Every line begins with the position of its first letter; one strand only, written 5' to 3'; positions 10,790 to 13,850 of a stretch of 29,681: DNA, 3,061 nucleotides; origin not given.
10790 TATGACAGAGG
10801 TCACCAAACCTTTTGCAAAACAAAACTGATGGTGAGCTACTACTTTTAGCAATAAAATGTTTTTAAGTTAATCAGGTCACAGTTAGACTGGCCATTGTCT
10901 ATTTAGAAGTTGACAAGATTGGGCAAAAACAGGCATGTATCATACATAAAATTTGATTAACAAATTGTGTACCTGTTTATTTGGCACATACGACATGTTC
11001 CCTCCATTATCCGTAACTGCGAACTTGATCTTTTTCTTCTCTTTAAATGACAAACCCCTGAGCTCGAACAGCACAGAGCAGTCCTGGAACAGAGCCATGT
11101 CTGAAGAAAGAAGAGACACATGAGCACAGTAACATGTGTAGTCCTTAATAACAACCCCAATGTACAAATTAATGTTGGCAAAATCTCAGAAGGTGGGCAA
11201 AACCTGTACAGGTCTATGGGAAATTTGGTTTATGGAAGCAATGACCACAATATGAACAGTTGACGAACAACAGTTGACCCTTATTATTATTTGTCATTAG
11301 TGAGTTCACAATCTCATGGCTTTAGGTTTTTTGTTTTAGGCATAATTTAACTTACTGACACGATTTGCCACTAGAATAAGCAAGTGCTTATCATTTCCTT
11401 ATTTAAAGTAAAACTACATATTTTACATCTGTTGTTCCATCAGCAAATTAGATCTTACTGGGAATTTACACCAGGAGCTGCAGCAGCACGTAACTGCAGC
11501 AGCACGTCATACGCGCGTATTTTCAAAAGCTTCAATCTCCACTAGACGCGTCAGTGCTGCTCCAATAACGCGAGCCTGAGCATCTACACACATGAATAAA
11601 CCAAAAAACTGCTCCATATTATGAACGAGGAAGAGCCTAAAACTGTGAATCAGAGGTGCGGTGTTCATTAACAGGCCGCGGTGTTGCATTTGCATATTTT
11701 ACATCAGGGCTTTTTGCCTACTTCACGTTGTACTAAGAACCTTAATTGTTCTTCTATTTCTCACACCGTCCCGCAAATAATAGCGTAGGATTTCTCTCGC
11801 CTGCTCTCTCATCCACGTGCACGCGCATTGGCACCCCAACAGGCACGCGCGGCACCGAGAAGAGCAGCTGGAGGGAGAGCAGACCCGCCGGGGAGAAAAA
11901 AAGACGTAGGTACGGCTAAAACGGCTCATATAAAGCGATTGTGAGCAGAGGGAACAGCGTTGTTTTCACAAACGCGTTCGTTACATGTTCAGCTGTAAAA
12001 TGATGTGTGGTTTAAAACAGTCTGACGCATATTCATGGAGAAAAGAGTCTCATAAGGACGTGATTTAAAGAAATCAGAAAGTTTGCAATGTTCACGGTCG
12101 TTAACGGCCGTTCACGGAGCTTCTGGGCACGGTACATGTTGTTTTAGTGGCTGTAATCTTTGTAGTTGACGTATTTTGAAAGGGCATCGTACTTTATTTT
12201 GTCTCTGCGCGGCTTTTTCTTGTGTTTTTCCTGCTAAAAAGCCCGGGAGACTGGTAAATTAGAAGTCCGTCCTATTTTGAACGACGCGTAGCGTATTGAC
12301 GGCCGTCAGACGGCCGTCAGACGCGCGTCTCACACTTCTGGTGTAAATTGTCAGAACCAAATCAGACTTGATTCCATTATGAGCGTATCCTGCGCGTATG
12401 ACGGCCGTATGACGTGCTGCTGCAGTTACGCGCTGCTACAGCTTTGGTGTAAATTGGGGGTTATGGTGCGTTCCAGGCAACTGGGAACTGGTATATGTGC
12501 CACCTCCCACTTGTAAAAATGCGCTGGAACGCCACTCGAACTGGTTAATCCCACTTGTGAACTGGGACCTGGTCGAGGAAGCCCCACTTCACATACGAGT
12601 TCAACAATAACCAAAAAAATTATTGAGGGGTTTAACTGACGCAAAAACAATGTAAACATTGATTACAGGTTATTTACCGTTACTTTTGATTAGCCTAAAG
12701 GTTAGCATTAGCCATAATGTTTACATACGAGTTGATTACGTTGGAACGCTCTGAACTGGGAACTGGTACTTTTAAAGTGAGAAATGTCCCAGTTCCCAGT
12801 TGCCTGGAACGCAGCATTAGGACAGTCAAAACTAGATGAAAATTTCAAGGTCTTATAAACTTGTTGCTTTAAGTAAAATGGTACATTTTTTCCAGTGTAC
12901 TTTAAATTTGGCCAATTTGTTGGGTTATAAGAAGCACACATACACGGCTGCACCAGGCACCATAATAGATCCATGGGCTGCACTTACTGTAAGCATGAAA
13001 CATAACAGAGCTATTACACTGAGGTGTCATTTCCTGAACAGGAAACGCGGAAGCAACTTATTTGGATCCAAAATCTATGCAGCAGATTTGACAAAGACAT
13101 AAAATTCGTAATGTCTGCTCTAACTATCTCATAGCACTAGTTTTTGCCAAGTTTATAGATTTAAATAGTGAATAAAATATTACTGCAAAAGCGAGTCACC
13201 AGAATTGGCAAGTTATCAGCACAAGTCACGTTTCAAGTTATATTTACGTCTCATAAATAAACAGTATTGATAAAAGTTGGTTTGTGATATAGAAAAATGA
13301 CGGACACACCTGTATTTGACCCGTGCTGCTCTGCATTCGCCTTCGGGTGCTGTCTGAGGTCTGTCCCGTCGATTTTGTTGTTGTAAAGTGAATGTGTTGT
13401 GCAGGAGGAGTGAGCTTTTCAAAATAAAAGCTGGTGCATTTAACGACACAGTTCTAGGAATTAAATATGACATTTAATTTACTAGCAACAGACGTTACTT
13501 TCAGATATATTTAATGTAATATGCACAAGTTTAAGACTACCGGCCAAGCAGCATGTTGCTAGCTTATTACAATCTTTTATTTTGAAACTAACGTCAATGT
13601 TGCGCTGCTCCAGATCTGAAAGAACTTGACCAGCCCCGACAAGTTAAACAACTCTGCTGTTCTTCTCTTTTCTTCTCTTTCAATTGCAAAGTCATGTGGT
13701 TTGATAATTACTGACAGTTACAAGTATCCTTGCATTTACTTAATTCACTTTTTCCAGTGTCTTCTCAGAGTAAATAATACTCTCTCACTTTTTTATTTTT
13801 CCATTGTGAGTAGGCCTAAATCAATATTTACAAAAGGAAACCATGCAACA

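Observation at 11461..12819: Two adjacent DNA-transposon insertions fill the region immediately upstream of the PARP-like first coding exon, so the apparent CpG island is transposon-borne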

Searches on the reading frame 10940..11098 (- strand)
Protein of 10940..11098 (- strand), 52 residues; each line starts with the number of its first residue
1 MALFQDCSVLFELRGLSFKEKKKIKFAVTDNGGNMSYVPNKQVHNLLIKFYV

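Call 38: find_encoding_contigs(protein=window:10940-11098:-, flank=10000, max_places=5)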
Protein window:10940-11098:- (52 aa): no gene with exactly this product is on record in the collection.

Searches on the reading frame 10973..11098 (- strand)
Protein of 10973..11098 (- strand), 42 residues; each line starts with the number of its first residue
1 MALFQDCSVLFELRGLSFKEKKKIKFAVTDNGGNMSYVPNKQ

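Call 6: find_homologous_proteins(query=window:10973-11098:-, max_evalue=0.01)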
Query seq(42 aa): no candidate shares three 5-residue words with the query. No homologue found.

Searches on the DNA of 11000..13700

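Call 27: search_rna_families(source=window, start=11000, end=13700, threshold=evalue, max_evalue=1)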
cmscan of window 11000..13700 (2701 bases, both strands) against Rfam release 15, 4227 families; matches with E-value up to 1: 2.
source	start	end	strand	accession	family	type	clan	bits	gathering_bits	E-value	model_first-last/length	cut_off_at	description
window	11486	11575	+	RF00455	mir-15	Gene; miRNA;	CL00085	19.6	57.3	0.2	1-88/88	no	mir-15 microRNA precursor family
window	11486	11575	-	RF00455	mir-15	Gene; miRNA;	CL00085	18.1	57.3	0.61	1-88/88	no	mir-15 microRNA precursor family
